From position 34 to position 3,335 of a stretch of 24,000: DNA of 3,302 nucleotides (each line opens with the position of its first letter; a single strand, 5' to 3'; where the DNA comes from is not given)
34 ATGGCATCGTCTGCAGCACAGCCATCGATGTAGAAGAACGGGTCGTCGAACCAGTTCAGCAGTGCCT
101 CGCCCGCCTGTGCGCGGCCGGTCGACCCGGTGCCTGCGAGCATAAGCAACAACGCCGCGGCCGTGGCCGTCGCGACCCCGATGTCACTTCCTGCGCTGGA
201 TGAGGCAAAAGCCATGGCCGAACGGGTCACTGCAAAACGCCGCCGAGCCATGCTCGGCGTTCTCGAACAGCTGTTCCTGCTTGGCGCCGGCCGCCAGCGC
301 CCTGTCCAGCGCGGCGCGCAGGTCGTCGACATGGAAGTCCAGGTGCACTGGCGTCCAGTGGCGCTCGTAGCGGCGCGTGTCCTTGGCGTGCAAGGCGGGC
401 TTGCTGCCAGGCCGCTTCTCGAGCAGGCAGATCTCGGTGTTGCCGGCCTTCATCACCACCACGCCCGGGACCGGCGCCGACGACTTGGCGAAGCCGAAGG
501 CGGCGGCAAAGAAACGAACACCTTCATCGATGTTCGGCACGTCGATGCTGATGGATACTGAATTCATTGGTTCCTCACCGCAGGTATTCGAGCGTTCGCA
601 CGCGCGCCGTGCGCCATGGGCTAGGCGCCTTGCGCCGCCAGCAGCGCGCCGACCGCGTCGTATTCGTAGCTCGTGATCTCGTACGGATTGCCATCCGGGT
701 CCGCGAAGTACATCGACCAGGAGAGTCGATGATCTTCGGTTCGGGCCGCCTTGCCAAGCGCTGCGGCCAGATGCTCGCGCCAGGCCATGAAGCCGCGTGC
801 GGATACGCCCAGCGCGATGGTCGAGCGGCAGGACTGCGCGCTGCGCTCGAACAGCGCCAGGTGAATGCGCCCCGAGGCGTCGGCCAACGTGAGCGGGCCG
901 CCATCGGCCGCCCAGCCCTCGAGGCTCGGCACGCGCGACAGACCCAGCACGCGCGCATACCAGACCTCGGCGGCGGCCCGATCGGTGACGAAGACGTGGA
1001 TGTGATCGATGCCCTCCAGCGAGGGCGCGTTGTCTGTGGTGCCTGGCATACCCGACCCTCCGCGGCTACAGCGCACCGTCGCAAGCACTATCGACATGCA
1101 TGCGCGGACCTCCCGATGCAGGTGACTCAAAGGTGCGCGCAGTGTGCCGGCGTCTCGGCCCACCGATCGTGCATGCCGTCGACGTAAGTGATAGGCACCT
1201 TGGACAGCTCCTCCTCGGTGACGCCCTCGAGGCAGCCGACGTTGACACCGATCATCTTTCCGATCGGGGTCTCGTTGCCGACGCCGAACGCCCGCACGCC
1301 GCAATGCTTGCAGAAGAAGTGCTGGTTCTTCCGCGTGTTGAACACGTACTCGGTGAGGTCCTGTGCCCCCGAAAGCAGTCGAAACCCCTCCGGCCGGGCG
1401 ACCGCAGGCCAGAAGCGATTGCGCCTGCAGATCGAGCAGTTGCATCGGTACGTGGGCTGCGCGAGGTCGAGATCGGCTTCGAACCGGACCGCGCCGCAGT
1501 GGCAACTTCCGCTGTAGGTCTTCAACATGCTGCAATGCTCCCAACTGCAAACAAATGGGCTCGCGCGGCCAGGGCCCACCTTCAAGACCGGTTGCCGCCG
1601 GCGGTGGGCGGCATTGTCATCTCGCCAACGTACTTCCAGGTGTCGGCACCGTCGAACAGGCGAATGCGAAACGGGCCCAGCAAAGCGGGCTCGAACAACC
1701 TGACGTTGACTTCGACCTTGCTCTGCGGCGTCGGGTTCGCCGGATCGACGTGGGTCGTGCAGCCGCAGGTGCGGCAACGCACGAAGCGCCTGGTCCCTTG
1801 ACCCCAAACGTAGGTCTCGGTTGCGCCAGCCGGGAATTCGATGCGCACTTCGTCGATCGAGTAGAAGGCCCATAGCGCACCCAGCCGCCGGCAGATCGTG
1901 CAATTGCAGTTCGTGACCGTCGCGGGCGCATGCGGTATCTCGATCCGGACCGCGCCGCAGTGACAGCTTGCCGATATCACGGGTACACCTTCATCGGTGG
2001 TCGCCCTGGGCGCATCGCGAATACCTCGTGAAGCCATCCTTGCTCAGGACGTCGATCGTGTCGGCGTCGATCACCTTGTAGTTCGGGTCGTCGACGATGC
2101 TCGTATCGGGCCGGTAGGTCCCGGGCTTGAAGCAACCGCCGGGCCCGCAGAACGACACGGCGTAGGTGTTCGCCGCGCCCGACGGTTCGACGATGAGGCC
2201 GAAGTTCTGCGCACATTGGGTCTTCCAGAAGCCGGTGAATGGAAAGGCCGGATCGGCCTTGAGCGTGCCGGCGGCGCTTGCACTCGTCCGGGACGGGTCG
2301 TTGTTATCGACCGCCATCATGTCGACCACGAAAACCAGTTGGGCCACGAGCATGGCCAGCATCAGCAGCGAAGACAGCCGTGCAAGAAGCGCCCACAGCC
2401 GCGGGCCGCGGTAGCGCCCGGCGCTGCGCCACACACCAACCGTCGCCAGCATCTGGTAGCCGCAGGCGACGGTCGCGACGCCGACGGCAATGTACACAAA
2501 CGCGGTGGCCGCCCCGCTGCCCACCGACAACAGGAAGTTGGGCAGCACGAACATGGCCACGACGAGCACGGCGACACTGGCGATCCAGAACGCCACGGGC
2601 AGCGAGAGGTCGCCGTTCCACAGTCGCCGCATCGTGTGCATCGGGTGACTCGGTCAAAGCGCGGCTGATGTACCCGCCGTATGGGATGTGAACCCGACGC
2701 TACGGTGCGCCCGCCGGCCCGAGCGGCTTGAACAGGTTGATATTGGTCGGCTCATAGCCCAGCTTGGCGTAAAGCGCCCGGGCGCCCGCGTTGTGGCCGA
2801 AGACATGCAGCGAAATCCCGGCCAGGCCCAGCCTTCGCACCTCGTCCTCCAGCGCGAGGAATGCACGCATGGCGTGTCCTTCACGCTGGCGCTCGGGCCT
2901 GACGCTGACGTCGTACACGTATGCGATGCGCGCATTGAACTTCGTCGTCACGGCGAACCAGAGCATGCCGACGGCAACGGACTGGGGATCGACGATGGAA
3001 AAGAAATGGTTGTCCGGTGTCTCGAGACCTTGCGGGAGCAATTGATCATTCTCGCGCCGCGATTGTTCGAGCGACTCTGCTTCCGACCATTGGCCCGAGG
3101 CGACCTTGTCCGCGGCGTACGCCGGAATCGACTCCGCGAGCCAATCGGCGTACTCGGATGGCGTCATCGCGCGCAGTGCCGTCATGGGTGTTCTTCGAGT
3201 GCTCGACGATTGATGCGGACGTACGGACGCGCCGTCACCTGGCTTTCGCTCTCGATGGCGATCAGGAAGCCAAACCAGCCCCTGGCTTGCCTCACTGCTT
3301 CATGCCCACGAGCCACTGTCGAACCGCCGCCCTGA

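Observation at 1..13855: Large chromosomal integron read in reverse: intI(+) with an array of about 12 cassettes and 21 minus-strand genes reaching the window edge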

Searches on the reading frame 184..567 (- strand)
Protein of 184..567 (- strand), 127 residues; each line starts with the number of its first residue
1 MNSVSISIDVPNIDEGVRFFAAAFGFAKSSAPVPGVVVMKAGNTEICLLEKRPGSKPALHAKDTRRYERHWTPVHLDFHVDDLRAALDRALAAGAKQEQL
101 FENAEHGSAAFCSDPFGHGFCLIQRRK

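Call 9: search_protein_families(library=pfam, proteins=[window:184-567:-], max_evalue=0.01)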
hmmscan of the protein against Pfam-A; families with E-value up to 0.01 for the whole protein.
window:184-567:- (127 aa): 4 families
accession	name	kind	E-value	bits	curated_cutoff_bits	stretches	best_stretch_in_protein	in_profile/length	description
PF18029.7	Glyoxalase_6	-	1.7e-17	64.5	23.6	1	6-123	2-106/106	Glyoxalase-like domain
PF00903.31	Glyoxalase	-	2.3e-08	34.9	20.6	1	7-121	6-120/121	Glyoxalase/Bleomycin resistance protein/Dioxygenase superfamily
PF13669.12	Glyoxalase_4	-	0.00035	21.3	27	1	8-111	5-109/109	Glyoxalase/Bleomycin resistance protein/Dioxygenase superfamily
PF22650.2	At5g48480-like_C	-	0.0026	18.5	27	1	79-118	5-45/50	Glyoxalase At5g48480-like C-terminal domain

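Call 25: find_encoding_contigs(protein=window:184-567:-, flank=10000, max_places=6)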
Protein window:184-567:- (127 aa): 1 contig read that carries it; 1 place shown.
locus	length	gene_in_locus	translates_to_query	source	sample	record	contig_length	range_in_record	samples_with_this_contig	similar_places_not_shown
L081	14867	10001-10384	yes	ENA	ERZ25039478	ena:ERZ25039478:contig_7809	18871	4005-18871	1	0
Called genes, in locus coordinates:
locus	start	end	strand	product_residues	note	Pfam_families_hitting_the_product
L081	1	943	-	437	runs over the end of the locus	PF00078:RVT_1, PF08388:GIIM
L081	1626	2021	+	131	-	PF01124:MAPEG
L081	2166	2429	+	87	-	PF04993:TfoX_N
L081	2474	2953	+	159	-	PF07883:Cupin_2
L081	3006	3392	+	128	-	PF13682:CZB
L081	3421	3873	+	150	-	PF10861:DUF2784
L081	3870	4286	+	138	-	-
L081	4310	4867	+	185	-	PF22741:PTP-NADK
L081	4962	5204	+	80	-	-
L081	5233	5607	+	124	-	PF00903:Glyoxalase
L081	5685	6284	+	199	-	PF01965:DJ-1_PfpI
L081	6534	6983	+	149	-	-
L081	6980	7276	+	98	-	PF03795:YCII (weak)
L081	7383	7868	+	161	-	PF00583:Acetyltransf_1, PF13508:Acetyltransf_7 (weak), PF08445:FR47 (weak)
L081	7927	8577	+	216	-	-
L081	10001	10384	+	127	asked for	PF00903:Glyoxalase, PF18029:Glyoxalase_6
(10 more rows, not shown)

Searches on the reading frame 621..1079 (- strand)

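Call 9: search_protein_families(library=pfam, proteins=[window:621-1079:-], max_evalue=0.01)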
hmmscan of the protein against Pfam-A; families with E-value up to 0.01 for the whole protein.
window:621-1079:- (152 aa): 3 families
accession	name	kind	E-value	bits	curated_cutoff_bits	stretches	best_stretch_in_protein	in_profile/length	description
PF00903.31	Glyoxalase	-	2e-07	31.8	20.6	1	23-135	1-121/121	Glyoxalase/Bleomycin resistance protein/Dioxygenase superfamily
PF18029.7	Glyoxalase_6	-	9.7e-05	23.4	23.6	1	31-135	6-105/106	Glyoxalase-like domain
PF13468.12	Glyoxalase_3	-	0.0076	16.8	25.1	0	24-51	1-28/176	Glyoxalase-like domain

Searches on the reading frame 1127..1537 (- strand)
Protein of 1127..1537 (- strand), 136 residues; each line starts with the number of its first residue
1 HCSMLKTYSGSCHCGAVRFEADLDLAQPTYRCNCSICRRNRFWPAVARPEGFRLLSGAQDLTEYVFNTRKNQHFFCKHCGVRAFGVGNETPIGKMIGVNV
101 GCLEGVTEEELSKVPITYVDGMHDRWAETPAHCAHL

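Call 9: search_protein_families(library=pfam, proteins=[window:1127-1537:-], max_evalue=0.01)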
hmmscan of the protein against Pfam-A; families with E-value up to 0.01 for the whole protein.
window:1127-1537:- (136 aa): 1 family
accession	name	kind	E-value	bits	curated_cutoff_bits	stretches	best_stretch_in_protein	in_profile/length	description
PF04828.22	GFA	-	3.7e-16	59.7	24.3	1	7-108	1-102/115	Glutathione-dependent formaldehyde-activating enzyme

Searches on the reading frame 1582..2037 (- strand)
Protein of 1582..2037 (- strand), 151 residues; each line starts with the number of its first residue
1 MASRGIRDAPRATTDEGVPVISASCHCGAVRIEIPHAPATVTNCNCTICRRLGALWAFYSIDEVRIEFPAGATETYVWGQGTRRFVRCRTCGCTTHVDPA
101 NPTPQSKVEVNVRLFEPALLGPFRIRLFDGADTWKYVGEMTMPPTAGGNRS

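Call 9: search_protein_families(library=pfam, proteins=[window:1582-2037:-], max_evalue=0.01)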
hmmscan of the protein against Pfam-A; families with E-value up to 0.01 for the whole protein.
window:1582-2037:- (151 aa): 1 family
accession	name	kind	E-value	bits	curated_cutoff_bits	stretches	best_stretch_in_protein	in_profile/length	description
PF04828.22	GFA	-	1.3e-11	45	24.3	1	21-103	2-89/115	Glutathione-dependent formaldehyde-activating enzyme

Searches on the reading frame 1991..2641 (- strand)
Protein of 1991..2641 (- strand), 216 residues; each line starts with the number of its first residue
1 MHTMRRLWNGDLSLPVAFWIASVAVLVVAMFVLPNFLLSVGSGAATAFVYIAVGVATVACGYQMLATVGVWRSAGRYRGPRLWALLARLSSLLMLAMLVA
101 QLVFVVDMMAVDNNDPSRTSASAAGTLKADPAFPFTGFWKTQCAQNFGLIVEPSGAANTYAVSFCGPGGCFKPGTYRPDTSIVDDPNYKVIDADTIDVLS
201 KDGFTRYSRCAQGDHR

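Call 9: search_protein_families(library=pfam, proteins=[window:1991-2641:-], max_evalue=0.01)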
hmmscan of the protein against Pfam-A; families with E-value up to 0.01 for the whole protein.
window:1991-2641:- (216 aa): 0 families

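Call 15: search_protein_families(library=ncbifam, proteins=[window:1991-2641:-], max_evalue=0.001)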
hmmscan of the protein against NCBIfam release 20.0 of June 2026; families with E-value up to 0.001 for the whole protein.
window:1991-2641:- (216 aa): 0 families

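Call 41: find_homologous_proteins(query=window:1991-2641:-, max_evalue=0.001)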
Query window:1991-2641:- (216 aa): 77 proteins with E <= 0.001 among 923 candidates.
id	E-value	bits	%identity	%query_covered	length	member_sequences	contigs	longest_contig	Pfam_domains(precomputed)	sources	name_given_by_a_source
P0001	2.6e-124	431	87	100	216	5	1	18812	-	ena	-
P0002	3.6e-106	372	76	98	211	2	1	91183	-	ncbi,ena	-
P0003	3.3e-103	362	74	98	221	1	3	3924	-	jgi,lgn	jgi:hypothetical protein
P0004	1.0e-99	351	72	97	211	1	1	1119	-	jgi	-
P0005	1.1e-96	341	72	98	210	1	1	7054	-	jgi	jgi:hypothetical protein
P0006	1.3e-63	233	49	95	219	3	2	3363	-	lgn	-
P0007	1.8e-62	229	48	97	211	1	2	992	-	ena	-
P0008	2.3e-62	229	47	95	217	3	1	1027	-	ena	-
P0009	2.2e-61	225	47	95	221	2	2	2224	-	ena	-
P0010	4.7e-61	224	46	94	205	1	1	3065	-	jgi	jgi:hypothetical protein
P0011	4.5e-60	221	47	97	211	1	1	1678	-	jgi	jgi:hypothetical protein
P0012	9.3e-60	220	49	97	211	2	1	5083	-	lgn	-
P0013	6.4e-59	217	46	97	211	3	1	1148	-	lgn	-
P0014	1.9e-56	209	43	97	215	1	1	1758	-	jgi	jgi:hypothetical protein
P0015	4.1e-56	208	43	95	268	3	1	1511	-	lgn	-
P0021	5.4e-53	198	43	97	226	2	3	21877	-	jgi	jgi:hypothetical protein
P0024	1.1e-51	194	43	98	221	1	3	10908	-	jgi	jgi:hypothetical protein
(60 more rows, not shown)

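Call 42: find_encoding_contigs(protein=P0002, flank=10000, max_places=3)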
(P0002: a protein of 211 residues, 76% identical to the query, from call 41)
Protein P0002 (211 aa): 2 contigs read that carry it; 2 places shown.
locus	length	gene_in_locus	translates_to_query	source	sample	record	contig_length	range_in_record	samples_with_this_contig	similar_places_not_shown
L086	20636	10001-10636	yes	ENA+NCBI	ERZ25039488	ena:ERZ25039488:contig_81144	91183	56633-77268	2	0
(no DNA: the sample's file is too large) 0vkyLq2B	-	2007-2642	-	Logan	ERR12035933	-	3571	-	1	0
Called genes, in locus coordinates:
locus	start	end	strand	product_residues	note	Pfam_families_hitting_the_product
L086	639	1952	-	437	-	PF00078:RVT_1, PF08388:GIIM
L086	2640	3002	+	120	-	PF04828:GFA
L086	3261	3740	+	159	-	PF07883:Cupin_2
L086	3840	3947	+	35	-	-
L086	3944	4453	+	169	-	PF05163:DinB, PF12867:DinB_2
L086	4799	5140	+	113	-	-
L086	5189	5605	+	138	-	-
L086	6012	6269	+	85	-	-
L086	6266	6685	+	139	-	PF08818:DUF1801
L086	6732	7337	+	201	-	PF01965:DJ-1_PfpI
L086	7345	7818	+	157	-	PF14588:YjgF_endoribonc, PF01042:Ribonuc_L-PSP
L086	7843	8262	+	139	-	PF02566:OsmC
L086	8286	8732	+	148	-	PF04828:GFA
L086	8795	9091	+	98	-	-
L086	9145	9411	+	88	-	-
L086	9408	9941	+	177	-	PF00583:Acetyltransf_1, PF13508:Acetyltransf_7 (faint), PF08445:FR47 (weak)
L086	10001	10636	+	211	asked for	-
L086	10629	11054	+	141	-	PF04828:GFA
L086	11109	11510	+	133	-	PF04828:GFA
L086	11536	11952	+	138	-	PF04828:GFA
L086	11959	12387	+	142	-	PF00903:Glyoxalase (weak)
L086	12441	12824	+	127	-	PF00903:Glyoxalase, PF18029:Glyoxalase_6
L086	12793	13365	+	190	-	PF04972:BON (weak)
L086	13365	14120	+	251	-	PF00561:Abhydrolase_1, PF12697:Abhydrolase_6 (weak), PF12146:Hydrolase_4, PF06821:Ser_hydrolase (weak), PF12146:Hydrolase_4 (weak)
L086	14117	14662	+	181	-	PF00583:Acetyltransf_1, PF13673:Acetyltransf_10 (weak), PF13508:Acetyltransf_7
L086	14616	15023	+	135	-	PF22751:DUF488-N3a, PF22752:DUF488-N3i (weak), PF04343:DUF488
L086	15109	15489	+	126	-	PF01042:Ribonuc_L-PSP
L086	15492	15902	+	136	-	PF12680:SnoaL_2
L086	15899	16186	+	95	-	PF07045:DUF1330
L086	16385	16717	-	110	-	-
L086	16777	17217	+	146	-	PF07690:MFS_1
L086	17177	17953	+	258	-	-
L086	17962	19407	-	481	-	PF03007:WS_DGAT_cat, PF06974:WS_DGAT_C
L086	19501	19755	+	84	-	PF00887:ACBP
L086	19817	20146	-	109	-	PF09650:PHA_gran_rgn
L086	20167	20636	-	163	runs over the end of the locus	PF10023:Aminopep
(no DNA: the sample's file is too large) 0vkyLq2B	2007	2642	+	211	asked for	-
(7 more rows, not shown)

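Call 43: find_encoding_contigs(protein=P0001, flank=10000, max_places=3)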
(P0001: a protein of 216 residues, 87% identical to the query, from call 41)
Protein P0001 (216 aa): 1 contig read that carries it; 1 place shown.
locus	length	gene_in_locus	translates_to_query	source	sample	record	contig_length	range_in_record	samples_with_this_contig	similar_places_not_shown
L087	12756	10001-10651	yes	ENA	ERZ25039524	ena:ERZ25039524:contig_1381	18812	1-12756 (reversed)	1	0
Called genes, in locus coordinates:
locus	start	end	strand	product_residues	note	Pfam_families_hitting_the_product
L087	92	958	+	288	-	PF00561:Abhydrolase_1, PF12146:Hydrolase_4, PF12697:Abhydrolase_6, PF08386:Abhydrolase_4 (weak)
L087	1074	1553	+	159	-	PF07883:Cupin_2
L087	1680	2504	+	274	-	PF01209:Ubie_methyltran, PF13489:Methyltransf_23, PF07021:MetW (weak), PF13649:Methyltransf_25, PF13847:Methyltransf_31, PF08241:Methyltransf_11, PF08242:Methyltransf_12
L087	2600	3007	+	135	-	PF10861:DUF2784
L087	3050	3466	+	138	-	PF19473:DUF6010 (weak)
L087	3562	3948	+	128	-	PF13682:CZB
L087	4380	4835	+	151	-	PF11948:DUF3465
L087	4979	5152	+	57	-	-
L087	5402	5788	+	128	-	PF18029:Glyoxalase_6 (weak)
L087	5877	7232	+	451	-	PF01979:Amidohydro_1, PF07969:Amidohydro_3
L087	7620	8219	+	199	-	PF01965:DJ-1_PfpI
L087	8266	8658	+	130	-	PF08818:DUF1801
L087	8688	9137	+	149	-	-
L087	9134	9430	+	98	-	-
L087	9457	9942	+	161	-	PF00583:Acetyltransf_1, PF13508:Acetyltransf_7 (weak), PF08445:FR47 (weak)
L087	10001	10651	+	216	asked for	-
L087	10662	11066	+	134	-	PF04828:GFA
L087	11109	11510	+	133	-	PF04828:GFA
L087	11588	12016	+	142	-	PF00903:Glyoxalase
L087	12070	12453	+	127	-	PF00903:Glyoxalase, PF18029:Glyoxalase_6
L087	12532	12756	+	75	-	?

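Call 68: find_encoding_contigs(protein=P0021, flank=6000, max_places=3)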
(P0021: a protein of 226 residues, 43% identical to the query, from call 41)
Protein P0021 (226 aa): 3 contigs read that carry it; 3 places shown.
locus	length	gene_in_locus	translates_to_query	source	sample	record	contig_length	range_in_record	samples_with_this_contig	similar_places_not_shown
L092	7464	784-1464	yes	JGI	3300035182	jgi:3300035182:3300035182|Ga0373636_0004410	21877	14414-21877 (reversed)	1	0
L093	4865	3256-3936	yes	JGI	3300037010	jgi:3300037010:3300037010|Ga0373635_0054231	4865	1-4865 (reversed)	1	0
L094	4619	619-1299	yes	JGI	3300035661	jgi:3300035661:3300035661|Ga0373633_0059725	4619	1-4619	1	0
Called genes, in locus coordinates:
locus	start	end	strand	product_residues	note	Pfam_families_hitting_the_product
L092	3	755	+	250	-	?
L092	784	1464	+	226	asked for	-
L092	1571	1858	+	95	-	PF04365:BrnT_toxin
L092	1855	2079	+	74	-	PF12441:CopG_antitoxin, PF14384:BrnA_antitoxin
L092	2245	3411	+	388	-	PF02771:Acyl-CoA_dh_N, PF02770:Acyl-CoA_dh_M, PF00441:Acyl-CoA_dh_1, PF08028:Acyl-CoA_dh_2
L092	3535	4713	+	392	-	PF00108:Thiolase_N, PF02803:Thiolase_C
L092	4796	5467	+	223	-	PF00106:adh_short, PF08659:KR (weak), PF13561:adh_short_C2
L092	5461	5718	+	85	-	-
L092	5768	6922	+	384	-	PF02771:Acyl-CoA_dh_N, PF02770:Acyl-CoA_dh_M, PF00441:Acyl-CoA_dh_1, PF08028:Acyl-CoA_dh_2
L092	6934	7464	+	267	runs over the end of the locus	PF03544:TonB_C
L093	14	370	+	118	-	PF13545:HTH_Crp_2, PF12802:MarR_2 (weak)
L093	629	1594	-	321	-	PF00753:Lactamase_B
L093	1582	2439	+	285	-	PF02515:CoA_transf_3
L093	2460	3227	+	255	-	PF00106:adh_short, PF08659:KR, PF13561:adh_short_C2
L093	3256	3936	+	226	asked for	-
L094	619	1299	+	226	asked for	-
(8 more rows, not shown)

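Call 69: find_encoding_contigs(protein=P0024, flank=6000, max_places=3)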
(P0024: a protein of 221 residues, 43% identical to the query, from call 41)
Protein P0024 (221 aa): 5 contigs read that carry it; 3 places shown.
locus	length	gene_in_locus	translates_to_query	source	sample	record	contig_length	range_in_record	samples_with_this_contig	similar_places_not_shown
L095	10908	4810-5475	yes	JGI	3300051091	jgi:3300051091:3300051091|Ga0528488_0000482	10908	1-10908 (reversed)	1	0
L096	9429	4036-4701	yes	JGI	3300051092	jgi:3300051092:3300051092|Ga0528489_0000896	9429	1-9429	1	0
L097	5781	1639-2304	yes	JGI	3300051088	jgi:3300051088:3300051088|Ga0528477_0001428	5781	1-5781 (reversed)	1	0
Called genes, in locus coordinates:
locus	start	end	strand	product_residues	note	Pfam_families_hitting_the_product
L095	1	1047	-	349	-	?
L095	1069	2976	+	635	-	PF02310:B12-binding (weak), PF04055:Radical_SAM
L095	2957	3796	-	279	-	-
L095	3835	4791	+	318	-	PF03401:TctC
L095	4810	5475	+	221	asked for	-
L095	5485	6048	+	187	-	-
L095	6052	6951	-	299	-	PF13379:NMT1_2, PF09084:NMT1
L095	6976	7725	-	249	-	PF00528:BPD_transp_1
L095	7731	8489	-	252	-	PF00528:BPD_transp_1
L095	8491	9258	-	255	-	PF00005:ABC_tran, PF13191:AAA_16 (faint), PF13401:AAA_22 (faint), PF13304:AAA_21 (faint)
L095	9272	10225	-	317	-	PF00903:Glyoxalase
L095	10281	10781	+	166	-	-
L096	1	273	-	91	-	?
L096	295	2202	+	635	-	PF02310:B12-binding (weak), PF04055:Radical_SAM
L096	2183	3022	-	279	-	-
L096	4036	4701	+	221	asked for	-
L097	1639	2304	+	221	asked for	-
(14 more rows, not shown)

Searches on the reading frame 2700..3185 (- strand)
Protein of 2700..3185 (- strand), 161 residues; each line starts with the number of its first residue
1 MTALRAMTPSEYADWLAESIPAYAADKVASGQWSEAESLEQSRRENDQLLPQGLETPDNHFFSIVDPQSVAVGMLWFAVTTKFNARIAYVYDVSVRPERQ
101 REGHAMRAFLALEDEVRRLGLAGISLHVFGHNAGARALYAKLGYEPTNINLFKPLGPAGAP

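Call 9: search_protein_families(library=pfam, proteins=[window:2700-3185:-], max_evalue=0.01)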
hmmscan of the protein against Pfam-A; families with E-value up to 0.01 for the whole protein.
window:2700-3185:- (161 aa): 5 families
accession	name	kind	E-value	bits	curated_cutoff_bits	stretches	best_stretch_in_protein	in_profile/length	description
PF00583.31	Acetyltransf_1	-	5.6e-12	46.4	20.7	1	41-144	15-116/116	Acetyltransferase (GNAT) family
PF08445.16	FR47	-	2.5e-06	27.8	22.1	1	83-146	17-79/86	FR47-like protein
PF13508.13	Acetyltransf_7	-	1.1e-05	26.1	27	1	59-146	3-84/84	Acetyltransferase (GNAT) domain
PF13673.13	Acetyltransf_10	-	0.00052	20.4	23.6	1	58-148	30-111/128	Acetyltransferase (GNAT) domain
PF13302.13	Acetyltransf_3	-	0.0026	18.9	25.4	1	4-144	4-137/138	Acetyltransferase (GNAT) domain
